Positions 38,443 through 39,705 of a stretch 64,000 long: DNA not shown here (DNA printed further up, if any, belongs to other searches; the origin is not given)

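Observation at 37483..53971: Two surface proteins share a conserved ~300-aa C-terminal membrane-anchor module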

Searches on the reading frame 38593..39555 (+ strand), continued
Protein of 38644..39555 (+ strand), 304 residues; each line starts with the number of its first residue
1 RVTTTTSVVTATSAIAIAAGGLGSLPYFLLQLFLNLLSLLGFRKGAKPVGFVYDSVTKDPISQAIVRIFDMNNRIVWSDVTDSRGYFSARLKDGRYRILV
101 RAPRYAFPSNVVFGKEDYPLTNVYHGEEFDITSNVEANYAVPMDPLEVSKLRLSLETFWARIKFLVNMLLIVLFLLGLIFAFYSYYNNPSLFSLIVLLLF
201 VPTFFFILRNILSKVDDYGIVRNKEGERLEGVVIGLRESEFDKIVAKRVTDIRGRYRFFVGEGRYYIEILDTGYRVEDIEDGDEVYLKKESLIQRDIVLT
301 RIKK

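Call 32: predict_structure(alignment_id=A2)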
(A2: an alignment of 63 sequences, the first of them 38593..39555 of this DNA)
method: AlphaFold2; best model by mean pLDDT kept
length: 321 residues; sequences in the alignment: 63
mean_pLDDT: 78.1   pTM: 0.59
mean pLDDT of the five models: 78.1, 78.1, 77.9, 75.1, 73.1
residues with pLDDT >= 90: 57; 70-90: 174; 50-70: 80; < 50: 10
segments of 3 or more residues with pLDDT < 50: 36-41, 60-62
pLDDT, mean of each block of 10 residues (from residue 1): 56 62 58 48 58 60 68 83 89 83 83 88 79 70 82 78 72 77 83 85 85 84 77 80 90 89 86 88 91 93 88 91 52
secondary structure, 60 per line:
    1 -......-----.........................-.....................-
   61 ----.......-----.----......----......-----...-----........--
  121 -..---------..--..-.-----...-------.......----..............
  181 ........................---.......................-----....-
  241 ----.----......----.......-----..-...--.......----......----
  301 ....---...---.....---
elements in order: H2-7 H13-37 H39-59 E65-71 E82-87 E92-97 E103-105 E111-118 E146-148 E156-162 H167-204 H208-230 E236-239 E250-255 E260-266 E275-277 E280-286 E291-296 E301-304 E308-310 E314-318

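Call 36: list_cluster_members(proteins=[P0134, P0143, P0162, P0180, P0185, P0242, P0254, P0265, P0178, P0195])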
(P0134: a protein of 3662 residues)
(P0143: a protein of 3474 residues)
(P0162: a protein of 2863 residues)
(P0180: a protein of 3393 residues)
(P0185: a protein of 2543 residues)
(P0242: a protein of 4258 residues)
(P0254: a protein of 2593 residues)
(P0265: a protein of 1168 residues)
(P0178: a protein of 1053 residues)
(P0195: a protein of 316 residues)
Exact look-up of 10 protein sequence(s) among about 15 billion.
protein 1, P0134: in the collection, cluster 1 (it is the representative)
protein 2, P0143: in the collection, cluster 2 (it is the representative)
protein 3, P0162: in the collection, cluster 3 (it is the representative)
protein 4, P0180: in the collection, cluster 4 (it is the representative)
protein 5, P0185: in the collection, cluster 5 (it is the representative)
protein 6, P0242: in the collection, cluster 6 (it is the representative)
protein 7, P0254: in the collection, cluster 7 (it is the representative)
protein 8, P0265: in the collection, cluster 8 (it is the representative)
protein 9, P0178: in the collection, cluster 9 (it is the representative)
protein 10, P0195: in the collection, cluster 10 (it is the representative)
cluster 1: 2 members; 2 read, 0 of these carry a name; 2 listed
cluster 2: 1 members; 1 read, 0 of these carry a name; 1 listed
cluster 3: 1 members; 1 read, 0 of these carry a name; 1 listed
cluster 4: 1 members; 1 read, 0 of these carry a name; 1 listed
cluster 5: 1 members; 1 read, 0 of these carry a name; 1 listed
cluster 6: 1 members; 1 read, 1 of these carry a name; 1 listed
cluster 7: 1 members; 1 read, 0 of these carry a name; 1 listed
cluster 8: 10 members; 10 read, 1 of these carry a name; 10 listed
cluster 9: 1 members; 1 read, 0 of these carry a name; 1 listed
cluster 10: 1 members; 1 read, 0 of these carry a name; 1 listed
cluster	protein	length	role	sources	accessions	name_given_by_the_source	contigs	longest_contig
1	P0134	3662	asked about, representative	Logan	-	-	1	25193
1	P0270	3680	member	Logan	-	-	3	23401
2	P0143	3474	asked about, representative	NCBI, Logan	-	-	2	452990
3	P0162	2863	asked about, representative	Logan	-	-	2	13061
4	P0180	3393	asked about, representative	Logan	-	-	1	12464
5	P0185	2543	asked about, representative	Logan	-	-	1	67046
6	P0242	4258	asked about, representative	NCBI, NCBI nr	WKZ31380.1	MAG: tandem-95 repeat protein [Candidatus Dojkabacteria bacterium]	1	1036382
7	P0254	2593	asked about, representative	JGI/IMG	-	-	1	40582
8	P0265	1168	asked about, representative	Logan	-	-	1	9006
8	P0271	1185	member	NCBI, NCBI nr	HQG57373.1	MAG TPA: hypothetical protein PLX79_00100 [Candidatus Dojkabacteria bacterium] | hypothetical protein [Candidatus Dojkabacteria bacterium]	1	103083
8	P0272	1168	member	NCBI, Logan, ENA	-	-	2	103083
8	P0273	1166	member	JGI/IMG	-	-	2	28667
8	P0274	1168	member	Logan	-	-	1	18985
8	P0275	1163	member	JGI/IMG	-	-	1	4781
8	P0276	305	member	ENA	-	-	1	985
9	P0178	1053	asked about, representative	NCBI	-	-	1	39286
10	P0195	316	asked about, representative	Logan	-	-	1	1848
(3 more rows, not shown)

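Call 48: find_encoding_contigs(protein=P0240, flank=10000, max_places=2)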
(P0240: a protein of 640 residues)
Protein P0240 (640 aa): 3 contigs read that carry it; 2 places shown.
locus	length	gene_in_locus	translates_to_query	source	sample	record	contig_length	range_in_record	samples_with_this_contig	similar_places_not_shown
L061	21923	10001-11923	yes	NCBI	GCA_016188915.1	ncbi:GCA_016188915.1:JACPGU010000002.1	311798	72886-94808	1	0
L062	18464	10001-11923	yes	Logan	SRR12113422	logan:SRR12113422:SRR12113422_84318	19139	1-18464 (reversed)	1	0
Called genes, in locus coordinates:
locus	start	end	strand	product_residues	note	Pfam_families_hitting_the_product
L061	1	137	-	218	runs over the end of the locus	PF01245:Ribosomal_L19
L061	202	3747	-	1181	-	PF02811:PHP, PF07733:DNA_pol3_alpha, PF17657:DNA_pol3_finger, PF14579:HHH_6, PF01336:tRNA_anti-codon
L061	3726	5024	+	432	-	PF01170:UPF0020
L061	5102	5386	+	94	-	PF01016:Ribosomal_L27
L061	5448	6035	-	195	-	PF03703:bPH_2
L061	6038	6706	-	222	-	PF05949:DUF881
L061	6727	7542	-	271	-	PF05949:DUF881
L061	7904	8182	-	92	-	PF00216:Bac_DNA_binding, PF18291:HU-HIG (weak)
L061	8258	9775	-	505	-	PF12072:RNase_Y_N, PF08668:HDOD (faint), PF00013:KH_1 (weak), PF01966:HD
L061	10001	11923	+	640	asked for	PF00801:PKD, PF18911:PKD_4, PF22352:K319L-like_PKD (faint), PF18911:PKD_4, PF00801:PKD, PF13620:CarboxypepD_reg (weak), PF13715:CarbopepD_reg_2 (weak), PF17802:SpaA (weak), +3 more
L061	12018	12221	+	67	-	-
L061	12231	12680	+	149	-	PF09424:YqeY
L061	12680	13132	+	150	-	PF02130:YbeY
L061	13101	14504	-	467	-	PF12229:PG_binding_4, PF04294:VanW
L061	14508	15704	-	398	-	PF13439:Glyco_transf_4, PF00534:Glycos_transf_1, PF20706:GT4-conflict (weak), PF13692:Glyco_trans_1_4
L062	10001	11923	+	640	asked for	PF00801:PKD, PF18911:PKD_4, PF22352:K319L-like_PKD (faint), PF18911:PKD_4, PF00801:PKD, PF13620:CarboxypepD_reg (weak), PF13715:CarbopepD_reg_2 (weak), PF17802:SpaA (weak), +3 more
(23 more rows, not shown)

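Call 54: search_protein_families(library=pfam, proteins=[P0265, P0178, P0254, P0185, P0240, P0261], max_evalue=0.00001)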
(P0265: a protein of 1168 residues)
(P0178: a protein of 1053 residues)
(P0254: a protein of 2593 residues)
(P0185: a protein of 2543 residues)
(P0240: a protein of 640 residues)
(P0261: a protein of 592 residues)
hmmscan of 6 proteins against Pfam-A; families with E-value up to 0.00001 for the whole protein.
P0265 (1168 aa): 1 family
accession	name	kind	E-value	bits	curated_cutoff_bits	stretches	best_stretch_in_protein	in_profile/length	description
PF13620.12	CarboxypepD_reg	-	7e-12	46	32.3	1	1082-1148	4-72/82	Carboxypeptidase regulatory-like domain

P0178 (1053 aa): 3 families
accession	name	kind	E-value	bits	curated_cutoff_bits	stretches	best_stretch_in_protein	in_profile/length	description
PF13620.12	CarboxypepD_reg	-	1.4e-13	51.4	32.3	0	954-1012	4-62/82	Carboxypeptidase regulatory-like domain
PF02369.22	Big_1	-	3.8e-13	49.8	34.9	0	206-278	19-89/93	Bacterial Ig-like domain (group 1)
PF00041.27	fn3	-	1e-06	29.3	25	0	304-376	13-81/84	Fibronectin type III domain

P0254 (2593 aa): 1 family
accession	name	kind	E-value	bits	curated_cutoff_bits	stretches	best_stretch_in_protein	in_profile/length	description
PF13620.12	CarboxypepD_reg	-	7.8e-09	36.2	32.3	1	2340-2395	4-59/82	Carboxypeptidase regulatory-like domain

P0185 (2543 aa): 6 families
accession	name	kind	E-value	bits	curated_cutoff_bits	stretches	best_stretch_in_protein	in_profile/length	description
PF17963.7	Big_9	-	1.8e-34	118.9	23.6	3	2105-2196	2-89/89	Bacterial Ig domain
PF17892.7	Cadherin_5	-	1.4e-18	67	26.5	1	2005-2100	5-97/98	Cadherin-like domain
PF17803.7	Cadherin_4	-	2.1e-15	57.4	25.1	1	2094-2165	1-71/71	Bacterial cadherin-like domain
PF13229.12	Beta_helix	-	5.7e-15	55.7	25.9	1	1052-1165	28-133/158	Right handed beta helix region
PF13620.12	CarboxypepD_reg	-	3.6e-13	50.1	32.3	1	2289-2345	4-60/82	Carboxypeptidase regulatory-like domain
PF05048.19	NosD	-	2.4e-10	40.6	23.6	1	986-1154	15-156/212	Periplasmic copper-binding protein (NosD)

P0240 (640 aa): 8 families
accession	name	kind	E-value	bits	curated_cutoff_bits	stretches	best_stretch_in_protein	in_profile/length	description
PF18911.6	PKD_4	-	7.5e-38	128.9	27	2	65-124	17-76/85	PKD domain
PF00801.26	PKD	-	4.4e-25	87.9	23.5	2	67-125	16-74/80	PKD domain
PF13620.12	CarboxypepD_reg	-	1e-15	58.3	32.3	1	507-594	4-79/82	Carboxypeptidase regulatory-like domain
PF13715.12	CarbopepD_reg_2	-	4e-12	46.4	32.2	1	507-580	3-71/88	CarboxypepD_reg-like domain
PF17802.7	SpaA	-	4e-09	36.9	23.1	1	510-574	8-77/91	Prealbumin-like fold domain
PF17210.9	SdrD_B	-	1.4e-08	35.3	29.7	0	346-396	20-70/112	SdrD B-like domain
PF22352.2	K319L-like_PKD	-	4.5e-08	33.4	27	0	71-125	17-77/84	K319L-like, PKD domain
PF11974.14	bMG3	-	2.1e-07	31.3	34.9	0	332-382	10-59/103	Bacterial alpha-2-macroglobulin MG3 domain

P0261 (592 aa): 10 families
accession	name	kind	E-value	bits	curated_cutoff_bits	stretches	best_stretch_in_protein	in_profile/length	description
PF13620.12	CarboxypepD_reg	-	2e-18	67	32.3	2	459-519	4-63/82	Carboxypeptidase regulatory-like domain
PF17210.9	SdrD_B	-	4.9e-12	46.5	29.7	0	467-526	21-81/112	SdrD B-like domain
PF02369.22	Big_1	-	1.4e-11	44.8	34.9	1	122-194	4-76/93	Bacterial Ig-like domain (group 1)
PF13715.12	CarbopepD_reg_2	-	3e-11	43.6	32.2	0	459-526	3-66/88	CarboxypepD_reg-like domain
PF11974.14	bMG3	-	2.4e-10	40.7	34.9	0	461-503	19-66/103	Bacterial alpha-2-macroglobulin MG3 domain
PF17802.7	SpaA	-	5.2e-10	39.8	23.1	0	463-509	9-57/91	Prealbumin-like fold domain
PF23193.1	NOMO_3rd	-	4.5e-07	30.4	27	0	479-516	53-89/120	NOMO third transthyretin-like domain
PF20598.4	DUF6795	-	6.6e-07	30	27.4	0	304-343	15-55/103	Domain of unknown function (DUF6795)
PF01060.29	TTR-52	-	5e-06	27.5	24.9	0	467-499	8-43/79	Transthyretin-like family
PF13948.11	DUF4215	-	7.4e-06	26.6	27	0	54-82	19-46/47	Domain of unknown function (DUF4215)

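Call 55: search_protein_families(library=pfam, proteins=[P0162, P0130, P0126, P0160], max_evalue=0.00001)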
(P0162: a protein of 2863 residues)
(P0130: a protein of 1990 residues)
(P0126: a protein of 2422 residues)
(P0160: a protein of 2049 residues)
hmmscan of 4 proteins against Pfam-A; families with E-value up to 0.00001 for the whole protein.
P0162 (2863 aa): 2 families
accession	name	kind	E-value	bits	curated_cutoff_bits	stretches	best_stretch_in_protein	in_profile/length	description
PF13385.13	Laminin_G_3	-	2.6e-28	99.5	27.6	3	1180-1328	3-144/151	Concanavalin A-like lectin/glucanases superfamily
PF13620.12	CarboxypepD_reg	-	2e-08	34.9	32.3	0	2588-2644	4-60/82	Carboxypeptidase regulatory-like domain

P0130 (1990 aa): 6 families
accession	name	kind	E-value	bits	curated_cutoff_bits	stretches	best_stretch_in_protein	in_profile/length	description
PF00041.27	fn3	-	7.9e-28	96.9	25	1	1377-1468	3-77/84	Fibronectin type III domain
PF13620.12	CarboxypepD_reg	-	2.3e-16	60.4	32.3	1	1738-1794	4-60/82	Carboxypeptidase regulatory-like domain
PF25059.1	FN3_DSCAM-DSCAML_C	-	2.9e-08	34.4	39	0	1426-1468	32-74/89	DSCAM/DSCAML C-terminal Fn3-like domain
PF13715.12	CarbopepD_reg_2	-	6.6e-07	29.7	32.2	0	1907-1964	3-57/88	CarboxypepD_reg-like domain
PF21605.3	CRLF2-like_D2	-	6e-06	26.7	27.3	0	1441-1464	52-75/94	Cytokine receptor-like factor 2-like, D2 domain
PF16656.11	Pur_ac_phosph_N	-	8e-06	26.8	30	0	1124-1181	40-93/93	Purple acid Phosphatase, N-terminal domain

P0126 (2422 aa): 6 families
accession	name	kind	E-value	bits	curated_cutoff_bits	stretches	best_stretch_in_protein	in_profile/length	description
PF00041.27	fn3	-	8e-44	148.2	25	0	1268-1355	2-73/84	Fibronectin type III domain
PF10102.14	DUF2341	-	6.1e-13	49.5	23.4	1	97-153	1-58/84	Domain of unknown function (DUF2341)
PF13620.12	CarboxypepD_reg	-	4.4e-12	46.6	32.3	1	2166-2222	4-60/82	Carboxypeptidase regulatory-like domain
PF25059.1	FN3_DSCAM-DSCAML_C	-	2.3e-10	41.1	39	0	521-569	25-72/89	DSCAM/DSCAML C-terminal Fn3-like domain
PF07495.19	Y_Y_Y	-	2e-07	31.2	26.6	0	829-862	30-61/65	Y_Y_Y domain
PF16656.11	Pur_ac_phosph_N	-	1.7e-06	28.9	30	0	727-753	65-92/93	Purple acid Phosphatase, N-terminal domain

P0160 (2049 aa): 6 families
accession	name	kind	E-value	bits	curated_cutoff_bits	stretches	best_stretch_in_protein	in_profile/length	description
PF00041.27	fn3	-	1.2e-24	86.8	25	0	1163-1250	8-78/84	Fibronectin type III domain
PF21722.4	Gly_rich_2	-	4e-20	73.2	24.3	1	489-737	3-225/226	Glycine-rich domain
PF13620.12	CarboxypepD_reg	-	1e-17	64.7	32.3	2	1965-2024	4-63/82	Carboxypeptidase regulatory-like domain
PF13715.12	CarbopepD_reg_2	-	6.3e-11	42.6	32.2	1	1965-2029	3-64/88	CarboxypepD_reg-like domain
PF16656.11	Pur_ac_phosph_N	-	2e-10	41.5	30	0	1167-1256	26-92/93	Purple acid Phosphatase, N-terminal domain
PF25059.1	FN3_DSCAM-DSCAML_C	-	3e-09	37.5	39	0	1210-1242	35-67/89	DSCAM/DSCAML C-terminal Fn3-like domain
